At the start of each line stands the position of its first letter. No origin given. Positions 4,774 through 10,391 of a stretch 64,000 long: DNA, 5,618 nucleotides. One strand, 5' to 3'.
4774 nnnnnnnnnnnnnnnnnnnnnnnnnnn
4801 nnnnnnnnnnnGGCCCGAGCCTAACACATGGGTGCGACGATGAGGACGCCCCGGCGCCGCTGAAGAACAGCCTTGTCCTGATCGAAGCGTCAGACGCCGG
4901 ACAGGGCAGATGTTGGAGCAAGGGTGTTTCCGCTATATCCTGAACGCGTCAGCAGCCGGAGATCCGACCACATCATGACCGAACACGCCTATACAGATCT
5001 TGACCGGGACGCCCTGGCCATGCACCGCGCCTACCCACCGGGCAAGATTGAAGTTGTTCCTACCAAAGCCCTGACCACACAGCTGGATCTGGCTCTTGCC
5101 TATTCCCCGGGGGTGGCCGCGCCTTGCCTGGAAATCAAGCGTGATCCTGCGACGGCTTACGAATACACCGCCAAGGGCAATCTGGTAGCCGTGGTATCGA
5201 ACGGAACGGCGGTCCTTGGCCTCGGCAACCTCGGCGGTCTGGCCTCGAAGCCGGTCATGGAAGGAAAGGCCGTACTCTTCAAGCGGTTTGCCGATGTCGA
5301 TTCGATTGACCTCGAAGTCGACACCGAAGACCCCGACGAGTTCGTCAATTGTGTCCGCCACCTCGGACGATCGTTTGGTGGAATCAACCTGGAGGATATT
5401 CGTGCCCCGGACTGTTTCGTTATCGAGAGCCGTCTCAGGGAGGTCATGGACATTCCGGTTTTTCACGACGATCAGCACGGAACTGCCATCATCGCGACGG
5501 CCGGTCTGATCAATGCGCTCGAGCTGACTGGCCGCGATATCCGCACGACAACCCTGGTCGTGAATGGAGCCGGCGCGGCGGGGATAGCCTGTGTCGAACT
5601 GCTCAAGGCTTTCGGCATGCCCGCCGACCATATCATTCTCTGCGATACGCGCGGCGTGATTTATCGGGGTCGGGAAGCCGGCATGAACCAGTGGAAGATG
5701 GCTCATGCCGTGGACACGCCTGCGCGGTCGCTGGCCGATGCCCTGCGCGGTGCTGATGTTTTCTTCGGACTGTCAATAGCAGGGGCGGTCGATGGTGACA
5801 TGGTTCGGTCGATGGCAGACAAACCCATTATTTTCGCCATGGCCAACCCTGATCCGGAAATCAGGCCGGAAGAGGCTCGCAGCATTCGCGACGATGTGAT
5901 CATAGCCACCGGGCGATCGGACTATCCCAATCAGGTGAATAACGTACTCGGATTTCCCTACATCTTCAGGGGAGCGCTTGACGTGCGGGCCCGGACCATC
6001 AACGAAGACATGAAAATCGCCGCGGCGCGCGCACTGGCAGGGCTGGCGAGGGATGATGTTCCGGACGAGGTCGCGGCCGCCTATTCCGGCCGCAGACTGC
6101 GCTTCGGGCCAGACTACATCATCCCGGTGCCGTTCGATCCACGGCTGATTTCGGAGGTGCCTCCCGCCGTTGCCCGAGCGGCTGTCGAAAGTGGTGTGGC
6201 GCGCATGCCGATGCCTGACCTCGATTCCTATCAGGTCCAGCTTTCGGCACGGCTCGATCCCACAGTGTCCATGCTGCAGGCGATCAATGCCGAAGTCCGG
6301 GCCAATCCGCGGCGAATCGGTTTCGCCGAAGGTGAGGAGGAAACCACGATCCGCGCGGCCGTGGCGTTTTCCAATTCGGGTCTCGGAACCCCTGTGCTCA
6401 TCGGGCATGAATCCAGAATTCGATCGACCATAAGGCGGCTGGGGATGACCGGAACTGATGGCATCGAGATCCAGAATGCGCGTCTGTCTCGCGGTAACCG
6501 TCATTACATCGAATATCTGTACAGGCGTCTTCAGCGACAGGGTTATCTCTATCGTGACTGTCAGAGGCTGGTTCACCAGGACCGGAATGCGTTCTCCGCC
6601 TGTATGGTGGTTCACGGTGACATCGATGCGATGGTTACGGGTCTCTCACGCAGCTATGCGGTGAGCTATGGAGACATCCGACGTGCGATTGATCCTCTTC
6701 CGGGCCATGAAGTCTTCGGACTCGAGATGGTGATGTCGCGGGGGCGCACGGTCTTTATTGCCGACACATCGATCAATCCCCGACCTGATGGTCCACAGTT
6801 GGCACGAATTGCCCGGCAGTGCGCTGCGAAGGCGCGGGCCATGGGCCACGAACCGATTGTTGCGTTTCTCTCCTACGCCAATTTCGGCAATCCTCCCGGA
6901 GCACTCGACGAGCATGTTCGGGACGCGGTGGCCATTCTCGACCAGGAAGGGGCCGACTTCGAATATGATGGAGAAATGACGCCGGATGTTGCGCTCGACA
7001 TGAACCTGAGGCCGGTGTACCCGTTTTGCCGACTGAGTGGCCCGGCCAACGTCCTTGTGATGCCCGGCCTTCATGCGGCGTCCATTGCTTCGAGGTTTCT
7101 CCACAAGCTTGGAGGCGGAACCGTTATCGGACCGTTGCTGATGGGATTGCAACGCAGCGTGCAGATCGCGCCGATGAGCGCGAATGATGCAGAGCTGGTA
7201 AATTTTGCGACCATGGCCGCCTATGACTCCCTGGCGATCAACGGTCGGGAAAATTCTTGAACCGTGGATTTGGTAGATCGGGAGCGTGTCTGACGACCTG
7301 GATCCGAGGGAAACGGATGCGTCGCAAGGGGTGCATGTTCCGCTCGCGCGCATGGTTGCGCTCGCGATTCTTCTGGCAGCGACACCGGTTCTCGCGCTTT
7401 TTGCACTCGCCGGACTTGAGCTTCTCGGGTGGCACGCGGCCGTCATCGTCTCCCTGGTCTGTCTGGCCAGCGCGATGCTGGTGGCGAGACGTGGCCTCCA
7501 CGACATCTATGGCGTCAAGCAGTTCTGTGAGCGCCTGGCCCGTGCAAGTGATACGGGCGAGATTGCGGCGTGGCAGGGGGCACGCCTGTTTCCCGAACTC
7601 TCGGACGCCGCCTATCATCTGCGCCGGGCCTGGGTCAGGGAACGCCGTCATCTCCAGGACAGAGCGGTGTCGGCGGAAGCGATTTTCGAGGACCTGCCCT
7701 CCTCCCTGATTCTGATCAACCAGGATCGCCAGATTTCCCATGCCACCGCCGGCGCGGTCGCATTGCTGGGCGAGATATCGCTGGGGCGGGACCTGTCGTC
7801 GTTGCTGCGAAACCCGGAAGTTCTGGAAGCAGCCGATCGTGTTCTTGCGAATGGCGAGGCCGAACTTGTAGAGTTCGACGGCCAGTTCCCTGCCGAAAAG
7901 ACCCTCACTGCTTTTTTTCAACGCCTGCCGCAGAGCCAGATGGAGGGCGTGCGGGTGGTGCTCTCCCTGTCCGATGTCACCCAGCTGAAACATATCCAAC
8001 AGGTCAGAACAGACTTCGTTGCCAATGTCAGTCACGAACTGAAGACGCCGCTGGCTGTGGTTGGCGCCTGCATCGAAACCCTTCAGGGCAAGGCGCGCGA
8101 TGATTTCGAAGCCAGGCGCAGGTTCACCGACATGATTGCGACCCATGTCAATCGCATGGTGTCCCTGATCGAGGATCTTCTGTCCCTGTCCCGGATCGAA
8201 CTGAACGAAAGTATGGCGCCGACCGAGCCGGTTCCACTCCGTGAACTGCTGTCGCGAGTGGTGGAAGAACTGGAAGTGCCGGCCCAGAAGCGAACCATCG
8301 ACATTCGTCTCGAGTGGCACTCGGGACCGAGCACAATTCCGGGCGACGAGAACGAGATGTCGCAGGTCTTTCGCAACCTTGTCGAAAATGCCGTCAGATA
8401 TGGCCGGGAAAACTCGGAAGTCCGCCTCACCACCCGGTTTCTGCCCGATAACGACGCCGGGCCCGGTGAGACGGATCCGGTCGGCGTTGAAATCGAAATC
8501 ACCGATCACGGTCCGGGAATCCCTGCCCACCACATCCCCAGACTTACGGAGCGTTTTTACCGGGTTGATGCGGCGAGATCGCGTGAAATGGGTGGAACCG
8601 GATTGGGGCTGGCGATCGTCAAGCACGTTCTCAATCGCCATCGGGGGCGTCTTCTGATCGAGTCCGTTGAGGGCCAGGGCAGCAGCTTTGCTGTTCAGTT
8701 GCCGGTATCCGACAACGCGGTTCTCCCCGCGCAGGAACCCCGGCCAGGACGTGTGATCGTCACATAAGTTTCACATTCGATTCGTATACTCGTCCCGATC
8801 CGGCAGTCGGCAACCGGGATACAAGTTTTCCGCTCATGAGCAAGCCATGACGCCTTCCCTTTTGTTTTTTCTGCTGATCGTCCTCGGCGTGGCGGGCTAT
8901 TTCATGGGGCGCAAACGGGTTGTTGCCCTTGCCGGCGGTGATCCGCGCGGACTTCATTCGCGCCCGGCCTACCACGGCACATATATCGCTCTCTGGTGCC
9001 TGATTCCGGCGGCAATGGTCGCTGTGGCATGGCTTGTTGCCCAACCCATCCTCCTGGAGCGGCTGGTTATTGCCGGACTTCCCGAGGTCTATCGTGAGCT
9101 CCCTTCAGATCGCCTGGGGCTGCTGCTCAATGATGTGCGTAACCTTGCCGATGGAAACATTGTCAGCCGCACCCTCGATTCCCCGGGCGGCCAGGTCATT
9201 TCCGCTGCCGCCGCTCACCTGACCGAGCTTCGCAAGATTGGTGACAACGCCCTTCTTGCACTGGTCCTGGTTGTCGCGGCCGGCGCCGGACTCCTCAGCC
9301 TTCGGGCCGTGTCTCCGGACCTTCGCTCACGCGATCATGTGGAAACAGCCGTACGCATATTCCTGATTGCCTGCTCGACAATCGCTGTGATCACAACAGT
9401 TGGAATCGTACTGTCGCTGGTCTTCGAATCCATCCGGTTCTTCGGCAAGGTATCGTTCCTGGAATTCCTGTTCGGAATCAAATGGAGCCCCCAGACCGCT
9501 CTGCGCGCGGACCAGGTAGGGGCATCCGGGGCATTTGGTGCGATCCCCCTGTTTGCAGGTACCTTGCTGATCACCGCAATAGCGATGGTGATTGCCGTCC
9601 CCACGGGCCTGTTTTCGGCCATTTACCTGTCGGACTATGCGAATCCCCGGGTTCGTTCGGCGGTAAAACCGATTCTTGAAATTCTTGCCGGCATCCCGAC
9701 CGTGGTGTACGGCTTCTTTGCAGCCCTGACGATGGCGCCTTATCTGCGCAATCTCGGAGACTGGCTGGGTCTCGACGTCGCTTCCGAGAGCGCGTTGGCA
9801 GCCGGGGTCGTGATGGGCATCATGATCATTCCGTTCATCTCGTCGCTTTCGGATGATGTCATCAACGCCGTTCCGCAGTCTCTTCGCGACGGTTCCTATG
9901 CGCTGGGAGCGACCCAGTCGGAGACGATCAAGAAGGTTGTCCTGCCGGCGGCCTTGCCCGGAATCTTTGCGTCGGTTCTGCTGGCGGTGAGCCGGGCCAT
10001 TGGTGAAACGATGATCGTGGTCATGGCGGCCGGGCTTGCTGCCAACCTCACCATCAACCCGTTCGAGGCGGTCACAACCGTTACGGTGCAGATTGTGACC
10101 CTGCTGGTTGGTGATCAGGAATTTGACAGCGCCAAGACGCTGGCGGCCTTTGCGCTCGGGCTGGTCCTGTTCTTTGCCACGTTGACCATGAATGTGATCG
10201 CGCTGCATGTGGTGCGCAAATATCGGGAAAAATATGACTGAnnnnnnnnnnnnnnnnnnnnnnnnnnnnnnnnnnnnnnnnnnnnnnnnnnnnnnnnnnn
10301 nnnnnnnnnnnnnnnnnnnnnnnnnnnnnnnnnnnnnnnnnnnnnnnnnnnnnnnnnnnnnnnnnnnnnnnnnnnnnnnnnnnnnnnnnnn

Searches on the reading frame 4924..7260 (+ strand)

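Call 45: search_protein_families(library=pfam, proteins=[window:4924-7260:+])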
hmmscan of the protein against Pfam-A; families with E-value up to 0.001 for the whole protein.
window:4924-7260:+ (778 aa): 3 families
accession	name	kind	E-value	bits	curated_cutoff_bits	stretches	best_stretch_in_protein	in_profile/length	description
PF01515.24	PTA_PTB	-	1.4e-71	242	24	1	450-766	2-319/319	Phosphate acetyl/butaryl transferase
PF00390.24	malic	-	1.3e-27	97.3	23.1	1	40-172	2-182/182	Malic enzyme, N-terminal domain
PF03949.21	Malic_M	-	9.6e-19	68.1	23.5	1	186-380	3-230/258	Malic enzyme, NAD binding domain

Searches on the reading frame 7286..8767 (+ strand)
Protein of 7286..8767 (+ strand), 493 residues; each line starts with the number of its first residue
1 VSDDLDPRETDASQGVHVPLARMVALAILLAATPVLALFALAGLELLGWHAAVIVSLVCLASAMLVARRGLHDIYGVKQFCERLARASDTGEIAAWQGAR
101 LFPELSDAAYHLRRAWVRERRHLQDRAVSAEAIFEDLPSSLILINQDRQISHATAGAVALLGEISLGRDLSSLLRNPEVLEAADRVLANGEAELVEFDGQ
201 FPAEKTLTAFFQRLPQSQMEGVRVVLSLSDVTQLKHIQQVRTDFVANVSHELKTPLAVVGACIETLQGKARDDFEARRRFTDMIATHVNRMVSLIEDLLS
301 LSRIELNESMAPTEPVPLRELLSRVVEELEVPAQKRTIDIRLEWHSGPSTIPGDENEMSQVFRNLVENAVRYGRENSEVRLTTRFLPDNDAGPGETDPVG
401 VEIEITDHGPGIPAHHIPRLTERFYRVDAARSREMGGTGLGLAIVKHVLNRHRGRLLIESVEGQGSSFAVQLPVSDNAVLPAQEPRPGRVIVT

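Call 45: search_protein_families(library=pfam, proteins=[window:7286-8767:+])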
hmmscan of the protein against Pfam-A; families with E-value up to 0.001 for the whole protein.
window:7286-8767:+ (493 aa): 4 families
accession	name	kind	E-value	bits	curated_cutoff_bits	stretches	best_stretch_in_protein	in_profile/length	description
PF02518.31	HATPase_c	-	4.1e-26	92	26.4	1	353-474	1-109/111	Histidine kinase-, DNA gyrase B-, and HSP90-like ATPase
PF00512.31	HisKA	-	2e-16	60.2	26.9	1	241-305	2-64/66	His Kinase A (phospho-acceptor) domain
PF13581.12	HATPase_c_2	-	3.9e-05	24.1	27.4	1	363-448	37-108/127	Histidine kinase-like ATPase domain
PF07332.16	Phage_holin_3_6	-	0.00032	21.2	28.4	1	23-80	41-100/116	Putative Actinobacterial Holin-X, holin superfamily III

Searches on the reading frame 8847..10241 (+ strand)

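Call 45: search_protein_families(library=pfam, proteins=[window:8847-10241:+])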
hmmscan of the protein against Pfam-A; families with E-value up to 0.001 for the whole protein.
window:8847-10241:+ (464 aa): 2 families
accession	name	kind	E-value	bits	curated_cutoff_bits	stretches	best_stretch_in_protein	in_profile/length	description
PF12501.13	DUF3708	-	2.8e-37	128.3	24.1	1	8-182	2-165/166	Phosphate ATP-binding cassette transporter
PF00528.27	BPD_transp_1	-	2.2e-16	60.6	26.4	1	251-460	2-183/184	Binding-protein-dependent transport system inner membrane component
